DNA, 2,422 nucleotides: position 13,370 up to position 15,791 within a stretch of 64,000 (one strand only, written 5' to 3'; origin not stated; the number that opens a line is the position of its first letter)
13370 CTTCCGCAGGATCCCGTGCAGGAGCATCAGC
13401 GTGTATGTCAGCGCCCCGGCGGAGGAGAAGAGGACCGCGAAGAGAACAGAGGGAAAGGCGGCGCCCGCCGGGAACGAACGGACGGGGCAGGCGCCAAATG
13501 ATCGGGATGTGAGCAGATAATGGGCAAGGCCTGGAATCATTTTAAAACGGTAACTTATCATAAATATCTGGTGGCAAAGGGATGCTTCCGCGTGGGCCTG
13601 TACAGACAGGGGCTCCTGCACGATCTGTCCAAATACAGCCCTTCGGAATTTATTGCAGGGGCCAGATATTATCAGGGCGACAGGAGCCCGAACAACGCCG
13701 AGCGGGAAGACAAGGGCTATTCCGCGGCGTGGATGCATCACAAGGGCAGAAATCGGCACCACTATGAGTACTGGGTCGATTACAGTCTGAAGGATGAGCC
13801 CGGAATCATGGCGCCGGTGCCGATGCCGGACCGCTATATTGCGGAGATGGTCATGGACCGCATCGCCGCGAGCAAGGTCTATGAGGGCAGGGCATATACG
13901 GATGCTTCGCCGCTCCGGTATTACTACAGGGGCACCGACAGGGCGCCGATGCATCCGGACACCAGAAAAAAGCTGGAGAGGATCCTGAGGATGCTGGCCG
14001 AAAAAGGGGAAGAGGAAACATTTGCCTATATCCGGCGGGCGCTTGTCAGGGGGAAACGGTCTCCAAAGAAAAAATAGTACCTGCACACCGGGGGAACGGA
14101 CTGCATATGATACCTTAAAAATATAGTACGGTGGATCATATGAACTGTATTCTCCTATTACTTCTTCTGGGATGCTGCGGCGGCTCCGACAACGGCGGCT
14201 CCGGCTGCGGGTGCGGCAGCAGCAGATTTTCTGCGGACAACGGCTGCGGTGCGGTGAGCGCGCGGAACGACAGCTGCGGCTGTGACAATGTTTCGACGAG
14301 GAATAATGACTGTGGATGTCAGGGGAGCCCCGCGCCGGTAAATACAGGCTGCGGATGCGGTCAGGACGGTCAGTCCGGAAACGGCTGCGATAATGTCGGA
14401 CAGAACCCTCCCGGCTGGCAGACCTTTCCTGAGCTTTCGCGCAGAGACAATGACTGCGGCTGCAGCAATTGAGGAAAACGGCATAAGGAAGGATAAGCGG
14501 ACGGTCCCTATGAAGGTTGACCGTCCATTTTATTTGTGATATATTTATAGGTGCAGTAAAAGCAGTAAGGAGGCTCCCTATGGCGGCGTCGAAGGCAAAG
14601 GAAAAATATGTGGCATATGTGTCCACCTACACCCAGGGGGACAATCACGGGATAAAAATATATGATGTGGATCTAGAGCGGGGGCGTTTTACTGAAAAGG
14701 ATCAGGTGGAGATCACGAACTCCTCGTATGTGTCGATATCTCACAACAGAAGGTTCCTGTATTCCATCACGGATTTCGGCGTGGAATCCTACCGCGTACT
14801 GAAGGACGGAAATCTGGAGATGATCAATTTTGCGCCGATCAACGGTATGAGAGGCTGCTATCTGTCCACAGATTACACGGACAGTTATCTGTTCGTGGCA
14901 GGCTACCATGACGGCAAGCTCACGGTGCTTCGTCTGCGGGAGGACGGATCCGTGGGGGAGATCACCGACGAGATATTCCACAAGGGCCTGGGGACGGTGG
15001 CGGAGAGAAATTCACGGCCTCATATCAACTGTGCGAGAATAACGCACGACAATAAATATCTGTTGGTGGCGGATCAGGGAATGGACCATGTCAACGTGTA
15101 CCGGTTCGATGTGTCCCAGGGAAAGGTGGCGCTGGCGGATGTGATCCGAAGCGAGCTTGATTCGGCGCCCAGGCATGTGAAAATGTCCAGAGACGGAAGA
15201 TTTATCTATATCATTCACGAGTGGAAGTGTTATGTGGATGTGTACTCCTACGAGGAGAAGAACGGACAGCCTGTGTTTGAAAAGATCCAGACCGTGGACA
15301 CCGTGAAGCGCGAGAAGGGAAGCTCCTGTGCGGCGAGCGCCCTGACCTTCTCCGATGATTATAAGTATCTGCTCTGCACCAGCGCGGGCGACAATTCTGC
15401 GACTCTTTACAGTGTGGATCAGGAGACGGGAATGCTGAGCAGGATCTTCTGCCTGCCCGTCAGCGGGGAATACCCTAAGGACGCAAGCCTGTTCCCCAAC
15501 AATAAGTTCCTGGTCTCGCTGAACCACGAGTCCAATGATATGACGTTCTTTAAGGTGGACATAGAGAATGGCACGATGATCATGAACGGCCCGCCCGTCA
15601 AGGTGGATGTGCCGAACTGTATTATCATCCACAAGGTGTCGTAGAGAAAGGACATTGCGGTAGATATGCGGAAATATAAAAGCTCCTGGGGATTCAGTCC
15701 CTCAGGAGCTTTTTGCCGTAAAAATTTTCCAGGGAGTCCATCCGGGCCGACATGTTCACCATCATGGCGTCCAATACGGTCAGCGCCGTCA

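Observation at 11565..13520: Full-length GlgX/isoamylase homolog that has lost all three catalytic carboxylate motifs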

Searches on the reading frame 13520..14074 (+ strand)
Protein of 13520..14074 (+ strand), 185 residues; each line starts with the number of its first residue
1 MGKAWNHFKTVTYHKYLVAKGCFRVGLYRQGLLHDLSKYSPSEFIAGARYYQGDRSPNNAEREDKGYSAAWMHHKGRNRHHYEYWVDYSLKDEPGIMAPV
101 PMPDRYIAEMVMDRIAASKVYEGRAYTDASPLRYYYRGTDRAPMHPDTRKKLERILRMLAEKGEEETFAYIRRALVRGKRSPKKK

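Call 11: search_protein_families(library=pfam, proteins=[window:13520-14074:+], max_evalue=0.001)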
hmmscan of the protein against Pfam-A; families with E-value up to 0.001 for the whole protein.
window:13520-14074:+ (185 aa): 1 family
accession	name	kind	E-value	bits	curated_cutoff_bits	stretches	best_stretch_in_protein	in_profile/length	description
PF18907.5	DUF5662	-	4.8e-39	133.9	27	1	4-157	2-155/156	Family of unknown function (DUF5662)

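Call 37: search_protein_families(library=ncbifam, proteins=[window:13520-14074:+], max_evalue=0.01)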
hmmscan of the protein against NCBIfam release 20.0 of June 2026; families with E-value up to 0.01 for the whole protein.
window:13520-14074:+ (185 aa): 0 families

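Call 43: search_solved_structures(query=window:13520-14074:+, max_evalue=10, show_alignments=2)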
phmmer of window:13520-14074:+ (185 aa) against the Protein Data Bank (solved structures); distinct sequences matched with E-value up to 10: 3.
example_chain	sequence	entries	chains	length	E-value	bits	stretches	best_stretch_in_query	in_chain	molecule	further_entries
5fzr_A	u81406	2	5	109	0.057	16.6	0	142-175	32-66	DESIGNED TPR PROTEIN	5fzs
5fzq_A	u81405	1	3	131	0.12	15.5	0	144-175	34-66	DESIGNED TPR PROTEIN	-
7xp7_A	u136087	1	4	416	0.47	13.6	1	103-156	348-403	Cyclohexanecarboxyl-CoA dehydrogenase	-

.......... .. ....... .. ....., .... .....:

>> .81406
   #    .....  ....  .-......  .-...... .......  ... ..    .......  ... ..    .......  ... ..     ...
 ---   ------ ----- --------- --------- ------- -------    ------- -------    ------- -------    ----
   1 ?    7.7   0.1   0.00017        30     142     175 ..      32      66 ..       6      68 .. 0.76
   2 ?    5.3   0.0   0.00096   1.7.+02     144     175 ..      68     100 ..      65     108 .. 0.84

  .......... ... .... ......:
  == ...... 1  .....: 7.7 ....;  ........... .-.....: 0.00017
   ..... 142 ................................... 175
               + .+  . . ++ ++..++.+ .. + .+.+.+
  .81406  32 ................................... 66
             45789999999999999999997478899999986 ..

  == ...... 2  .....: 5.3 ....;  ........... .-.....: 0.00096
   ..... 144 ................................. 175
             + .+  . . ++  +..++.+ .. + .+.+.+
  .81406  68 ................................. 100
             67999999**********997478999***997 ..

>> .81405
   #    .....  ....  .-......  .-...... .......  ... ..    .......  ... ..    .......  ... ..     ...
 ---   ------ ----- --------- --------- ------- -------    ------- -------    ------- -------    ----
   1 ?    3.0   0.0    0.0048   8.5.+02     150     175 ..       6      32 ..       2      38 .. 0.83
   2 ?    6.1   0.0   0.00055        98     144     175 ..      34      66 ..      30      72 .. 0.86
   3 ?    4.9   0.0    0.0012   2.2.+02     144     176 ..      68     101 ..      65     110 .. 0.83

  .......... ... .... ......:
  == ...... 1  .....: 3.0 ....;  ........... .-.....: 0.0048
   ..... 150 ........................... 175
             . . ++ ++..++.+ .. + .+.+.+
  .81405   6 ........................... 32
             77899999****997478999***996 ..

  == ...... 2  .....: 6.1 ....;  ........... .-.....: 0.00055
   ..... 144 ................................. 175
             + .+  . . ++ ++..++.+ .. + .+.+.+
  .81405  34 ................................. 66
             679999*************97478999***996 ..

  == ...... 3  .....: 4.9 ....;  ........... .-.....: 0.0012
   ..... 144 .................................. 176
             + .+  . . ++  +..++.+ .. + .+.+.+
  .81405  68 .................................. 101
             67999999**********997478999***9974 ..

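Call 44: search_protein_families(library=phrogs, proteins=[window:13520-14074:+], max_evalue=0.01)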
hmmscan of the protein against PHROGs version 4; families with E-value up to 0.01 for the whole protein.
window:13520-14074:+ (185 aa): 1 family
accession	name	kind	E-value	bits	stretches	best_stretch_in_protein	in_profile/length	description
phrog_20637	-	unknown function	7.2e-14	53.1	1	32-165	42-167/174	-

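Call 46: find_homologous_proteins(query=window:13520-14074:+, max_evalue=0.00001)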
Query window:13520-14074:+ (185 aa): 8000 proteins with E <= 0.00001 among 8000 candidates; the best 120 are listed.
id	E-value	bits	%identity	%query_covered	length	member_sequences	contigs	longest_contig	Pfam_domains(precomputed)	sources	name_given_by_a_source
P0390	6.2e-114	396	58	85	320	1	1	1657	PF18907.6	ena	-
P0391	1.1e-108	379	87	96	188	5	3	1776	PF18907.6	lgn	-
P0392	2.8e-108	378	86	96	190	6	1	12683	PF18907.6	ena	-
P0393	3.0e-108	378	87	97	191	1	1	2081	PF18907.6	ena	-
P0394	1.5e-100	353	84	96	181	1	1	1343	PF18907.6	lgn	-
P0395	2.5e-99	349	82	95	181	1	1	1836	PF18907.6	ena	-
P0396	6.4e-99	348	81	96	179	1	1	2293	PF18907.6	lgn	-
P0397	1.3e-98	346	82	96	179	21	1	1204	PF18907.6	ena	-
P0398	2.2e-98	346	82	97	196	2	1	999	PF18907.6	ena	-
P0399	1.2e-97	343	80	97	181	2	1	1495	PF18907.6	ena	-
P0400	2.0e-97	343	79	96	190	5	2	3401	PF18907.6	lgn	-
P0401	2.5e-97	342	78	100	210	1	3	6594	PF18907.6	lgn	-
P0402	3.0e-97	342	82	96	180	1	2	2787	PF18907.6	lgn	-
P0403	3.5e-97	342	78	100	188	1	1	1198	PF18907.6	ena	-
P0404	3.8e-97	342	80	100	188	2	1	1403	PF18907.6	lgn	-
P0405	2.4e-96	339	78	99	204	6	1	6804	PF18907.6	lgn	-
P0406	3.7e-96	338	79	100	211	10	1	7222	PF18907.6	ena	-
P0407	3.8e-96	338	79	100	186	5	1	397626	PF18907.6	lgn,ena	-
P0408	4.5e-96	338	79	99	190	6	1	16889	PF18907.6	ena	-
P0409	4.8e-96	338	76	99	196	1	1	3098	PF18907.6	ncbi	-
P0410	7.3e-96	338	78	99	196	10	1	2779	PF18907.6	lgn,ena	-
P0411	8.7e-96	337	79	97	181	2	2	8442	PF18907.6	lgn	-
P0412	1.3e-95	337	79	96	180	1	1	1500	PF18907.6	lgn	-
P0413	3.2e-95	335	77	99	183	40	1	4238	PF18907.6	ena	-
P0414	5.0e-95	335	77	98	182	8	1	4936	PF18907.6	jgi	-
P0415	6.4e-95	334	80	95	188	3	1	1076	PF18907.6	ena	-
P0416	9.3e-95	334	78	99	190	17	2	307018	PF18907.6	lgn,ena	-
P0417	1.8e-94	333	77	96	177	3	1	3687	PF18907.6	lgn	-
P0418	2.4e-94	333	77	100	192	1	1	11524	PF18907.6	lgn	-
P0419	2.5e-94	333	76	98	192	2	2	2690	PF18907.6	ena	-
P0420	6.2e-94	331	77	100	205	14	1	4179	PF18907.6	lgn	-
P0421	7.3e-94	331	71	97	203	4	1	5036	PF18907.6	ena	-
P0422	7.7e-94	331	76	100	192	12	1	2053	PF18907.6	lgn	-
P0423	7.7e-94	331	78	97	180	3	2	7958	PF18907.6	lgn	-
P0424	1.0e-93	331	77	97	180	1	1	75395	PF18907.6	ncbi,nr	ncbi:MAG: DUF5662 family protein [Candidatus Gastranaerophilales bacterium]|nr:DUF5662 family protei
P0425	2.0e-93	330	77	97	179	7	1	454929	PF18907.6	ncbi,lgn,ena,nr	ncbi:MAG: catalase [Acetatifactor sp.]|nr:catalase [Acetatifactor sp.]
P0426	2.2e-93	329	75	100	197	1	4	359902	PF18907.6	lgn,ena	-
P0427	2.2e-93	329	78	97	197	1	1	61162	PF18907.6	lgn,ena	-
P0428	3.2e-93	329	75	100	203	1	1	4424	PF18907.6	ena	-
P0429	3.3e-93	329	75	98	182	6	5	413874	PF18907.6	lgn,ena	-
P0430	4.2e-93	329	79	96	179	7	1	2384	PF18907.6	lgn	-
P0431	4.6e-93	328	76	97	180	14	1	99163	PF18907.6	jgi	-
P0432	4.9e-93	328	75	97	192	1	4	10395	PF18907.6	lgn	-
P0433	5.5e-93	328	76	100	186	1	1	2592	PF18907.6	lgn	-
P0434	9.0e-93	327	74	99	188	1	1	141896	PF18907.6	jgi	-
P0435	1.1e-92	327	76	97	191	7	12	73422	PF18907.6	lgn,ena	-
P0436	1.5e-92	327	76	98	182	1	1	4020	PF18907.6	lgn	-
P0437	1.6e-92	327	77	96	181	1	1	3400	PF18907.6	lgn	-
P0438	1.8e-92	326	76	95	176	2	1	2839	PF18907.6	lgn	-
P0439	1.8e-92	326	77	98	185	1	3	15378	PF18907.6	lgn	-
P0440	2.0e-92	326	76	96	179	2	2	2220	PF18907.6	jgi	-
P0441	2.5e-92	326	76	97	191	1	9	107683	PF18907.6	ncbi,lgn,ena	-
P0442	3.4e-92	326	75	97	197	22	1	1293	PF18907.6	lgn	-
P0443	5.0e-92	325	73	98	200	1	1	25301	PF18907.6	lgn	-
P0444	6.4e-92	325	74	97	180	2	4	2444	PF18907.6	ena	-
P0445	6.4e-92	325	78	95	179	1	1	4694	PF18907.6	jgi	-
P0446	8.5e-92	324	74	95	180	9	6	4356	PF18907.6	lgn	-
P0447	1.0e-91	324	73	97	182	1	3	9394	PF18907.6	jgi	jgi:hypothetical protein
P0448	1.2e-91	324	73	99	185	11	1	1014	PF18907.6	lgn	-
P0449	1.4e-91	324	75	95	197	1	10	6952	PF18907.6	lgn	-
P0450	1.4e-91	324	73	97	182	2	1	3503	PF18907.6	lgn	-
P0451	1.5e-91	323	74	95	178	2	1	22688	PF18907.6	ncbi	-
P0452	1.7e-91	323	73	99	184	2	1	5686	PF18907.6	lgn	-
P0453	2.0e-91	323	75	96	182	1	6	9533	PF18907.6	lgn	-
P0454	2.2e-91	323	75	97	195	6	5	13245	PF18907.6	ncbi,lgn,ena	-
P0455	2.2e-91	323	76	97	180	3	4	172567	PF18907.6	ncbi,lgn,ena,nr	ncbi:MAG: catalase [Lachnospiraceae bacterium]|nr:catalase [Lachnospiraceae bacterium]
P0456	2.9e-91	323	76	95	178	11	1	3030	PF18907.6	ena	-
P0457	3.1e-91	322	74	98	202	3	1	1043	PF18907.6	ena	-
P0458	4.0e-91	322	75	96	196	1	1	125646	PF18907.6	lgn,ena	-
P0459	4.2e-91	322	75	97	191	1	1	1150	PF18907.6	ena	-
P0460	4.7e-91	322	72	100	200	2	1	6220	PF18907.6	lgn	-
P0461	5.3e-91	322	73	97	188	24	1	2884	PF18907.6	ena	-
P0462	5.7e-91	322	75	97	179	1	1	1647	PF18907.6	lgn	-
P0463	7.2e-91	321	76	95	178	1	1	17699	PF18907.6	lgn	-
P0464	7.5e-91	321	75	96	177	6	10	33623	PF18907.6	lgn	-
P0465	9.0e-91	321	74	95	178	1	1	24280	PF18907.6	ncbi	-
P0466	1.2e-90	320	74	98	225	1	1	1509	PF18907.6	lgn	-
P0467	1.3e-90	320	76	95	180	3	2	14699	PF18907.6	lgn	-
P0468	1.4e-90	320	75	98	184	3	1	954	PF18907.6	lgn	-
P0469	1.6e-90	320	73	97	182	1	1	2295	PF18907.6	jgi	jgi:hypothetical protein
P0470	1.6e-90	320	74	99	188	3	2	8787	PF18907.6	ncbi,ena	-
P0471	1.7e-90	320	75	96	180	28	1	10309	PF18907.6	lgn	-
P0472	1.8e-90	320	73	97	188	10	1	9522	PF18907.6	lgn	-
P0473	1.9e-90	320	73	97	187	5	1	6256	PF18907.6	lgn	-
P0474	2.8e-90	319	73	97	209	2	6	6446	PF18907.6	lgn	-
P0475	2.8e-90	319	75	97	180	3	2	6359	PF18907.6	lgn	-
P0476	3.3e-90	319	76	96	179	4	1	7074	PF18907.6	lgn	-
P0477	3.4e-90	319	78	91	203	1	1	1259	PF18907.6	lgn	-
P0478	4.2e-90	319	75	96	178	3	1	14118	PF18907.6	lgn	-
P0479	5.0e-90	319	72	99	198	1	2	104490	PF18907.6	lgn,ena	-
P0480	5.1e-90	318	72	100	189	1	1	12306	PF18907.6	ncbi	-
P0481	5.3e-90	318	71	100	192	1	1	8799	PF18907.6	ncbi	-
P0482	6.1e-90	318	75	95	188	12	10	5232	PF18907.6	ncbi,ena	-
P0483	6.6e-90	318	74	96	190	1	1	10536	PF18907.6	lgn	-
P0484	7.7e-90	318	74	96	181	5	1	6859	PF18907.6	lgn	-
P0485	8.0e-90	318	73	97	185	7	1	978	PF18907.6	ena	-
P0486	9.1e-90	318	72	95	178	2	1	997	PF18907.6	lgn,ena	-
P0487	9.4e-90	318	73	97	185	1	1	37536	PF18907.6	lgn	-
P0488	1.1e-89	317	75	96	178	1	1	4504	PF18907.6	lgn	-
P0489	1.1e-89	317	75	96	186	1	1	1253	PF18907.6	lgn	-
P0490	1.2e-89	317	75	97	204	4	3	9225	PF18907.6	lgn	-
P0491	2.0e-89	317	74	97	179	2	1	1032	PF18907.6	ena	-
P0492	2.1e-89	316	71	98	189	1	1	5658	PF18907.6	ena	-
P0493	2.7e-89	316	74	96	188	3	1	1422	PF18907.6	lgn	-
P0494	2.9e-89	316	72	100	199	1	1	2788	PF18907.6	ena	-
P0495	2.9e-89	316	72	100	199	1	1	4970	PF18907.6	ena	-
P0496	3.0e-89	316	72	100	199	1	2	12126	PF18907.6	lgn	-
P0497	3.0e-89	316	72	100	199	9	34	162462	PF18907.6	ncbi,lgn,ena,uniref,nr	ncbi:DUF5662 family protein [Candidatus Acetatifactor stercoripullorum]|uniref:DUF5662 family protei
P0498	3.2e-89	316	76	95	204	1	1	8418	PF18907.6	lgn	-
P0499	3.4e-89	316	74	98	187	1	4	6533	PF18907.6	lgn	-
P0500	3.4e-89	316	72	100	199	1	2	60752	PF18907.6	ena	-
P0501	3.4e-89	316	75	96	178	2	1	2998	PF18907.6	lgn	-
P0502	3.5e-89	316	72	100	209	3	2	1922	PF18907.6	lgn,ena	-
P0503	4.2e-89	315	72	95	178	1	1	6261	PF18907.6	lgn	-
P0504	4.4e-89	315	75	95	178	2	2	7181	PF18907.6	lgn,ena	-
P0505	4.9e-89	315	72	97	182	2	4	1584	PF18907.6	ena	-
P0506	6.1e-89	315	73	97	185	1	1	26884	PF18907.6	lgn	-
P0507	7.2e-89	315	76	98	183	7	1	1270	PF18907.6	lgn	-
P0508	7.9e-89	315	73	92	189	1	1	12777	PF18907.6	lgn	-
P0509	8.6e-89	314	72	97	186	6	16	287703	PF18907.6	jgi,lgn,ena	-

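Call 56: predict_structure(alignment_id=A3)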
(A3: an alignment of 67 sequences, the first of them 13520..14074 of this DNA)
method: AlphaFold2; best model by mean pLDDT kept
length: 185 residues; sequences in the alignment: 67
mean_pLDDT: 86.8   pTM: 0.84
mean pLDDT of the five models: 86.8, 85.6, 84.8, 84.1, 83.7
residues with pLDDT >= 90: 93; 70-90: 79; 50-70: 9; < 50: 4
segments of 3 or more residues with pLDDT < 50: 183-185
pLDDT, mean of each block of 10 residues (from residue 1): 88 96 95 88 88 81 80 76 82 82 94 95 94 83 86 97 97 81 45
secondary structure, 60 per line:
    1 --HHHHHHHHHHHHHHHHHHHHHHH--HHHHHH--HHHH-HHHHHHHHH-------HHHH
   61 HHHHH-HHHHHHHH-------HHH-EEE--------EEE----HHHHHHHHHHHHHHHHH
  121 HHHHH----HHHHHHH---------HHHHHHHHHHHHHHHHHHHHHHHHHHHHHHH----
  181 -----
elements in order: H3-25 H28-33 H36-39 H41-49 H57-65 H67-74 E86-88 E97-99 H104-125 H130-136 H146-176

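Call 58: fold_search(model_id=the predicted structure, library=pdb)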
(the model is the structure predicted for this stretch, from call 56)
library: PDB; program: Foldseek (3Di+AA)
matches with E <= 10: 91; with E <= 0.001: 0
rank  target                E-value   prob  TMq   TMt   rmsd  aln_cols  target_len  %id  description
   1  7p1y_AAA              1.3e+00  0.30  0.32  0.34  11.1       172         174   14  A small alarmone hydrolase TdActApo2 mutant - T78N (released 2022-07-13)
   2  2pl0                  1.4e+00  0.11  0.16  0.12  14.4       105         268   15  LCK bound to imatinib (released 2007-10-09)
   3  2hwp_A                1.5e+00  0.09  0.15  0.12  12.1       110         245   14  Crystal structure of Src kinase domain in complex with covalent inhibitor PD168393 (released 2007-02-27)
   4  7p1y_DDD              1.5e+00  0.18  0.28  0.29  11.6       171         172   12  A small alarmone hydrolase TdActApo2 mutant - T78N (released 2022-07-13)
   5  5j5s_B                1.8e+00  0.07  0.16  0.13  14.6       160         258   16  Src kinase in complex with a sulfonamide inhibitor (released 2016-06-01)
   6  3byu                  1.8e+00  0.05  0.16  0.13  16.4       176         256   12  co-crystal structure of Lck and aminopyrimidine reverse amide 23 (released 2008-09-16)
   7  1yol_B                1.8e+00  0.07  0.17  0.13  14.7       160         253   16  Crystal structure of Src kinase domain in complex with CGP77675 (released 2006-01-27)
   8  1yol_A                2.0e+00  0.08  0.15  0.12  12.1       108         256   14  Crystal structure of Src kinase domain in complex with CGP77675 (released 2006-01-27)
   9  7p1y_BBB              2.2e+00  0.14  0.29  0.30  11.7       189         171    8  A small alarmone hydrolase TdActApo2 mutant - T78N (released 2022-07-13)
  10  6hvf_A                2.2e+00  0.06  0.15  0.12  13.1       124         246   14  Kinase domain of cSrc in complex with compound 29B (released 2019-10-23)
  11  3u51_B                2.5e+00  0.07  0.15  0.12  12.2       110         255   14  Src in complex with DNA-templated macrocyclic inhibitor MC1 (released 2012-02-22)
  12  3en5_A                2.6e+00  0.06  0.15  0.12  12.4       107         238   16  Targeted polypharmacology: crystal structure of the c-Src kinase domain in complex with PP494, a multitargeted kinase  (released 2008-10-14)
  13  3uqf_B                2.7e+00  0.06  0.15  0.12  12.9       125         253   14  c-SRC kinase domain in complex with BKI RM-1-89 (released 2012-03-14)
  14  3u51_A                2.8e+00  0.06  0.15  0.12  12.2       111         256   14  Src in complex with DNA-templated macrocyclic inhibitor MC1 (released 2012-02-22)
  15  6hvf_B                2.8e+00  0.05  0.15  0.12  13.1       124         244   15  Kinase domain of cSrc in complex with compound 29B (released 2019-10-23)
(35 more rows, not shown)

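Call 76: search_protein_families(library=pfam, alignment_id=A3, max_evalue=1)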
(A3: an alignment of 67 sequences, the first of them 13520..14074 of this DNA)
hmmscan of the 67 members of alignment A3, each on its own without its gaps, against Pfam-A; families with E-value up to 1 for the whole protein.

A. member 1, window:13520-14074:+ (185 aa): 1 family
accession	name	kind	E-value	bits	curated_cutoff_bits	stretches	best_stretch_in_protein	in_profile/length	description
PF18907.5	DUF5662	-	4.8e-39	133.9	27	1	4-157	2-155/156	Family of unknown function (DUF5662)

B. families by the number of members that match (of 67 scanned): 11 families
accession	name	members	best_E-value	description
PF18907.5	DUF5662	67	4.7e-40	Family of unknown function (DUF5662)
PF19240.4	DUF5890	29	0.0078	Family of unknown function (DUF5890)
PF15613.11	WSD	4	0.25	Williams-Beuren syndrome DDT (WSD), D-TOX E motif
PF08352.17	oligo_HPY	2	0.05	Oligopeptide/dipeptide transporter, C-terminal region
PF09920.14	DUF2150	2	0.17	Uncharacterized protein conserved in archaea (DUF2150)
PF20765.3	Phage_tail_terminator_8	1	0.051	Phage tail terminator protein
PF25725.1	crAss_CARG1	1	0.073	Crassvirus cargo protein 1 domain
PF01417.26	ENTH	1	0.11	ENTH domain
PF25149.1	DUF7825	1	0.11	Domain of unknown function (DUF7825)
PF17676.7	Peptidase_S66C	1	0.12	LD-carboxypeptidase C-terminal domain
PF18486.7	PUB_1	1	0.26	PNGase/UBA- or UBX-containing domain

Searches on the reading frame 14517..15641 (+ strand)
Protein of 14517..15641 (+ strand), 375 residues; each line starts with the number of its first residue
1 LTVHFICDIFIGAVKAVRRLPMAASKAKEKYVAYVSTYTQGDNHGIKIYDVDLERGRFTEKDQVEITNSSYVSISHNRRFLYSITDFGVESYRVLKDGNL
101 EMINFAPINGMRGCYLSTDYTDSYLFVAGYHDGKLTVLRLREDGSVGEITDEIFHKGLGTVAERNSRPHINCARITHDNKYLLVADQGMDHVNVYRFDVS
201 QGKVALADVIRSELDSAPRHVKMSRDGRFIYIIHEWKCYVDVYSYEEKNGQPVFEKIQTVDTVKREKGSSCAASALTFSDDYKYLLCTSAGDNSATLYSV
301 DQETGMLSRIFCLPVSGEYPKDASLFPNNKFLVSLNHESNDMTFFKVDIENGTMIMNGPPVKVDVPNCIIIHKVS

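Call 11: search_protein_families(library=pfam, proteins=[window:14517-15641:+], max_evalue=0.001)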
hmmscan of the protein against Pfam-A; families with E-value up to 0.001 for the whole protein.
window:14517-15641:+ (375 aa): 2 families
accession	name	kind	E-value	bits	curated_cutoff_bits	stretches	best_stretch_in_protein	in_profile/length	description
PF10282.15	Lactonase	-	3.2e-69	234.2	21.7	1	33-370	2-343/344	Lactonase, 7-bladed beta-propeller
PF23414.1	Beta-prop_EML_2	-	1.3e-05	25.2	90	0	122-231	50-140/266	Echinoderm microtubule-associated protein second beta-propeller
